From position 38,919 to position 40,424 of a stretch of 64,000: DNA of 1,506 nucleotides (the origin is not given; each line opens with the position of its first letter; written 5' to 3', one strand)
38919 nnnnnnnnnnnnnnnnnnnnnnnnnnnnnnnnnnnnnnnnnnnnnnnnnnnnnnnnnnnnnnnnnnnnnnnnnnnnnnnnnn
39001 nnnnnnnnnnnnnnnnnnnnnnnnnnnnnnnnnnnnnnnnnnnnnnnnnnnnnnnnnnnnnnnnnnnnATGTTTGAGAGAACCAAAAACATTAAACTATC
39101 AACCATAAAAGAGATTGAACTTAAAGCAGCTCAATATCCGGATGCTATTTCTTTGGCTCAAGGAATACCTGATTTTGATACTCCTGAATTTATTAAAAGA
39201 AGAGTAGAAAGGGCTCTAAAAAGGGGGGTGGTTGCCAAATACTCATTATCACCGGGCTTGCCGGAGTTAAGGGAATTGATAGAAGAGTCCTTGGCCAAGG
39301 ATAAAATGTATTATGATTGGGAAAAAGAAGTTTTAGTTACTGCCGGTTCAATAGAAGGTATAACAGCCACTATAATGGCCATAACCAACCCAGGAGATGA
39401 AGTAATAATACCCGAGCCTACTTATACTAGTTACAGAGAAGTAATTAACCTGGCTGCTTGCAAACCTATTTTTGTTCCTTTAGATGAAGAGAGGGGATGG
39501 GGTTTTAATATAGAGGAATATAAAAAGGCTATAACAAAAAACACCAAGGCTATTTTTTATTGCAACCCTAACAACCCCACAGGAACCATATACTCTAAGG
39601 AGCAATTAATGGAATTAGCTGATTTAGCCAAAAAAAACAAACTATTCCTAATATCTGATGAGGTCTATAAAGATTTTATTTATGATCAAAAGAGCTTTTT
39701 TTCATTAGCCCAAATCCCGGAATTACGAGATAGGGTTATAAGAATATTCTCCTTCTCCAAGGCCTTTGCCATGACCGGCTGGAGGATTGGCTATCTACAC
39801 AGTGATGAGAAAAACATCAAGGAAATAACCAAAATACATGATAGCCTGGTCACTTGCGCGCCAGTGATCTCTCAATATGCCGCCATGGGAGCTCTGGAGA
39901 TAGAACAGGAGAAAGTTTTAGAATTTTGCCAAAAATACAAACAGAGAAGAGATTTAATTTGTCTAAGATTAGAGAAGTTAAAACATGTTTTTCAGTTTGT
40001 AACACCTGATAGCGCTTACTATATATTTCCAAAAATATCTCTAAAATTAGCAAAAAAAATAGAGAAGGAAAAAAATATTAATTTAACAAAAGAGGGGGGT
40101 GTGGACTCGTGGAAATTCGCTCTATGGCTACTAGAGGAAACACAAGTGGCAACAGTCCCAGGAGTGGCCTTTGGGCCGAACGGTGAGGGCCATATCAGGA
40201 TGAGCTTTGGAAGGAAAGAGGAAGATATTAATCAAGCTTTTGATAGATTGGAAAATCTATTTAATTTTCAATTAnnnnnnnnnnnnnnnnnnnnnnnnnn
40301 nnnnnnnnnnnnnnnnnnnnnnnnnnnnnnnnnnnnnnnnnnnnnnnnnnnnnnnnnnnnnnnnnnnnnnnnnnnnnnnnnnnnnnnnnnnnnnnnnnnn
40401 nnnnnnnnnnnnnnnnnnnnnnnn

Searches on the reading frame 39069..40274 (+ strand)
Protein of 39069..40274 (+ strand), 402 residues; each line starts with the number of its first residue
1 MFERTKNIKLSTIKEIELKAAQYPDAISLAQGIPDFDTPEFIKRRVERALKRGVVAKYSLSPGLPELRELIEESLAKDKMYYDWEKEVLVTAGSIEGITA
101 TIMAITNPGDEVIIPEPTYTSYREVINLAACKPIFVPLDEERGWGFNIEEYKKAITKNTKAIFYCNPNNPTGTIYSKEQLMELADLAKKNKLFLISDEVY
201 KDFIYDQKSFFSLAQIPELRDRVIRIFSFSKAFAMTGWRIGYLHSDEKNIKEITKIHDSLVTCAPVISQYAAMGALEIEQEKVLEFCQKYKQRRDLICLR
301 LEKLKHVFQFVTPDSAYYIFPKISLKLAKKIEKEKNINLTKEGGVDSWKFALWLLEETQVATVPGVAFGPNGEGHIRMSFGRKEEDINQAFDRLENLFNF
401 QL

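Call 86: search_protein_families(library=pfam, proteins=[window:39069-40274:+], max_evalue=0.00001)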
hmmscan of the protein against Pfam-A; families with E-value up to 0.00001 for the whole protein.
window:39069-40274:+ (402 aa): 4 families
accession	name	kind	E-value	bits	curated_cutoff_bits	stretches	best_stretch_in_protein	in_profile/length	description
PF00155.27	Aminotran_1_2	-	2.7e-67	227.9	19.7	1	25-394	2-361/361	Aminotransferase class I and II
PF01041.23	DegT_DnrJ_EryC1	-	9.3e-09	35.4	19.8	1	88-197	42-145/360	DegT/DnrJ/EryC1/StrS aminotransferase family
PF00266.25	Aminotran_5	-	9e-07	28.6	21.5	1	83-198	59-176/371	Aminotransferase class-V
PF01053.26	Cys_Met_Meta_PP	-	2e-06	27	27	1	88-199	70-175/381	Cys/Met metabolism PLP-dependent enzyme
